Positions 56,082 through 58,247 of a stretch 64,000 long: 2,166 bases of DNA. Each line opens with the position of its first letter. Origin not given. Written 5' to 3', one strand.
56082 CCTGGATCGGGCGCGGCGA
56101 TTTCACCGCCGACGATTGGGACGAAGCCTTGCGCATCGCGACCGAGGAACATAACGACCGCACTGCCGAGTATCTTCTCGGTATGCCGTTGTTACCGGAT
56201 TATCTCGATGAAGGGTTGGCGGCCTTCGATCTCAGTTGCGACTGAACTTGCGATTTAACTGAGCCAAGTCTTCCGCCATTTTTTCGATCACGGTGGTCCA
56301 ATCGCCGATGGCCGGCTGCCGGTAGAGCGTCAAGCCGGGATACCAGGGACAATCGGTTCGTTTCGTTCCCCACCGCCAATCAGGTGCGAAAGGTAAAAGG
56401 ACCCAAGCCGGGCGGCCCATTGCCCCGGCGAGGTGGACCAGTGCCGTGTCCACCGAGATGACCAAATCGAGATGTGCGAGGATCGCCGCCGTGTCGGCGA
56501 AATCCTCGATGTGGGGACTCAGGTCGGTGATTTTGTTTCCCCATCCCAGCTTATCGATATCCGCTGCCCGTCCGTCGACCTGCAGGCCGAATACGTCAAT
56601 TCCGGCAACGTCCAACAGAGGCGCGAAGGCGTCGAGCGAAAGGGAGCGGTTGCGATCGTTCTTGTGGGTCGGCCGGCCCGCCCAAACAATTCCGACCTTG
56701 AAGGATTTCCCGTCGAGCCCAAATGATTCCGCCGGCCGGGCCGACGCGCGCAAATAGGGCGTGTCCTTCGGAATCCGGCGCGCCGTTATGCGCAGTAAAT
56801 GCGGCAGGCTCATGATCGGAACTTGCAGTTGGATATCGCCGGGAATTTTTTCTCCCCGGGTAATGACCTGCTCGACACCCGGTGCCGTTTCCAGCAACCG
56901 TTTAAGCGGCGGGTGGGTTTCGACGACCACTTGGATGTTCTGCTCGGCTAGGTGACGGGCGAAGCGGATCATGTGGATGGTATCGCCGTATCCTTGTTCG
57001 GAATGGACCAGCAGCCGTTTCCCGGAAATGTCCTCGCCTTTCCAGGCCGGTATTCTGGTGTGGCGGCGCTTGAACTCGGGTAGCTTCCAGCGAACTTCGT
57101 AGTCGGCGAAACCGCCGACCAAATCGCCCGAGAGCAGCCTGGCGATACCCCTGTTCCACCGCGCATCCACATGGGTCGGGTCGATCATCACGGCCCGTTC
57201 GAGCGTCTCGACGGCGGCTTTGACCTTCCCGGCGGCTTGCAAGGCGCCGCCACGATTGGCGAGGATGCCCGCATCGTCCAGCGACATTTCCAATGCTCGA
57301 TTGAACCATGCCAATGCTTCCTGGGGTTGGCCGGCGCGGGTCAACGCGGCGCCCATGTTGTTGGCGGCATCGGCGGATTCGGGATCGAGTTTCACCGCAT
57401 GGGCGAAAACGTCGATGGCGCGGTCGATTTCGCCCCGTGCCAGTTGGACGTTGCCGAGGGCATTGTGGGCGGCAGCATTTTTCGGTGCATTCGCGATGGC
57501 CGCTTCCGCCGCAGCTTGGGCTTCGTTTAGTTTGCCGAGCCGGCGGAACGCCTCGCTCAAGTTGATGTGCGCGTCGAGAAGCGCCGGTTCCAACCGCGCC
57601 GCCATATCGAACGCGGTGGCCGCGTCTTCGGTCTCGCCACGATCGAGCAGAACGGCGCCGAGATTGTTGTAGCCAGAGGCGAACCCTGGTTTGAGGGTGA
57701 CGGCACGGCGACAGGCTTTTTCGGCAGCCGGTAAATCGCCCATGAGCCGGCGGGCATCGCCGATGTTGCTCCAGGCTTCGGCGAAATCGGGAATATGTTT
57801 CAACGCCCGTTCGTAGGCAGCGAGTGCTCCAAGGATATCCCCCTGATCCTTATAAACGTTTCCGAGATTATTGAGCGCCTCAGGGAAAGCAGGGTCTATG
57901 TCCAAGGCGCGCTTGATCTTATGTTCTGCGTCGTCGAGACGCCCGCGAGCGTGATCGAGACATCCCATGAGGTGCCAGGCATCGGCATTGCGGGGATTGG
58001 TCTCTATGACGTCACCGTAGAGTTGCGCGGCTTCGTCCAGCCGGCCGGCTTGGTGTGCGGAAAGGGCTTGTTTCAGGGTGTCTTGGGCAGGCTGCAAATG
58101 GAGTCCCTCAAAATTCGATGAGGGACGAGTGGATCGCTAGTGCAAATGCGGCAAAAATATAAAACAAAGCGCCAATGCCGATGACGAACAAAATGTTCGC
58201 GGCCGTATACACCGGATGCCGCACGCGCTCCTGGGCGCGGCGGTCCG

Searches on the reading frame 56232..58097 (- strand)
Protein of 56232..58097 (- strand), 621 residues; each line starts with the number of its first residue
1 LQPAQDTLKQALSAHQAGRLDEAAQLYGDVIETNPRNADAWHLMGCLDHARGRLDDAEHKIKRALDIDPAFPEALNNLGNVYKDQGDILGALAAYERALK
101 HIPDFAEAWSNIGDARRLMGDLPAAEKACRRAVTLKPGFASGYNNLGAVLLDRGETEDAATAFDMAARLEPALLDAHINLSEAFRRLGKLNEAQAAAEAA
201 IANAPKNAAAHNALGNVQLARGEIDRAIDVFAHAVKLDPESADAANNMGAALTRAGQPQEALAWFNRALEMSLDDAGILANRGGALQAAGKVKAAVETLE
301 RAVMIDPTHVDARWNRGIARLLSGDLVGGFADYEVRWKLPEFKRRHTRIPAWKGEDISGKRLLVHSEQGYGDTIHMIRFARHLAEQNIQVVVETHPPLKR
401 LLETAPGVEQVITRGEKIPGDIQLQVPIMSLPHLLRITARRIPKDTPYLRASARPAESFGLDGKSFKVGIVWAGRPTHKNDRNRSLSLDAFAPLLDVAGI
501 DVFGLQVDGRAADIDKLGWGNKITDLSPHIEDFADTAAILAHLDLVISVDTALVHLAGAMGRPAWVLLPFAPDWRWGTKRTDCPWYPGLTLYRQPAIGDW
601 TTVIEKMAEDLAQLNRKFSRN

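Call 71: search_protein_families(library=pfam, proteins=[window:56232-58097:-], max_evalue=0.00001)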
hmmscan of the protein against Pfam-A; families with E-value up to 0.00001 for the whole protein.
window:56232-58097:- (621 aa): 22 families
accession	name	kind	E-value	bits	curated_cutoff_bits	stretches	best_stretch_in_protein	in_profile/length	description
PF07719.23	TPR_2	-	1.7e-48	159.1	27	1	72-104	1-33/34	Tetratricopeptide repeat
PF00515.34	TPR_1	-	2.1e-47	157.5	27.8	2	72-105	1-34/34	Tetratricopeptide repeat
PF13414.12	TPR_11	-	2.6e-47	158.7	26.8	2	79-116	1-38/42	TPR repeat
PF13431.12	TPR_17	-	7.2e-40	132.4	24.4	0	62-92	3-33/34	Tetratricopeptide repeat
PF13432.12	TPR_16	-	6.2e-35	119.7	32.7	3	77-138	2-63/65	Tetratricopeptide repeat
PF13181.12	TPR_8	-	3.4e-34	114.5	25.7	0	73-100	2-29/34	Tetratricopeptide repeat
PF14559.12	TPR_19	-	2e-29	102.1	25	3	15-73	2-60/68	Tetratricopeptide repeat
PF13428.12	TPR_14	-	4.7e-29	98.3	23.5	0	72-112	1-41/44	Tetratricopeptide repeat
PF13424.12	TPR_12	-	9.3e-26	90.3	30.1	2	208-272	10-75/77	Tetratricopeptide repeat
PF13176.12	TPR_7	-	4.8e-20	70.3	27.9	0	210-241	1-34/36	Tetratricopeptide repeat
PF23914.1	TPR_CcmH_CycH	-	4.5e-16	59.5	42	0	201-260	43-102/158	Cytochrome c-type biogenesis protein H TPR domain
PF13374.12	TPR_10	-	3.4e-14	52.7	27.5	0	242-271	2-31/42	Tetratricopeptide repeat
PF13371.12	TPR_9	-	1.3e-11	44.8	35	0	288-334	7-53/73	Tetratricopeptide repeat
PF13174.12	TPR_6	-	3.8e-11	43.3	26.3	0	8-35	4-31/33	Tetratricopeptide repeat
PF13429.12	TPR_15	-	3.4e-09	37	26.2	0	73-246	10-184/280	Tetratricopeptide repeat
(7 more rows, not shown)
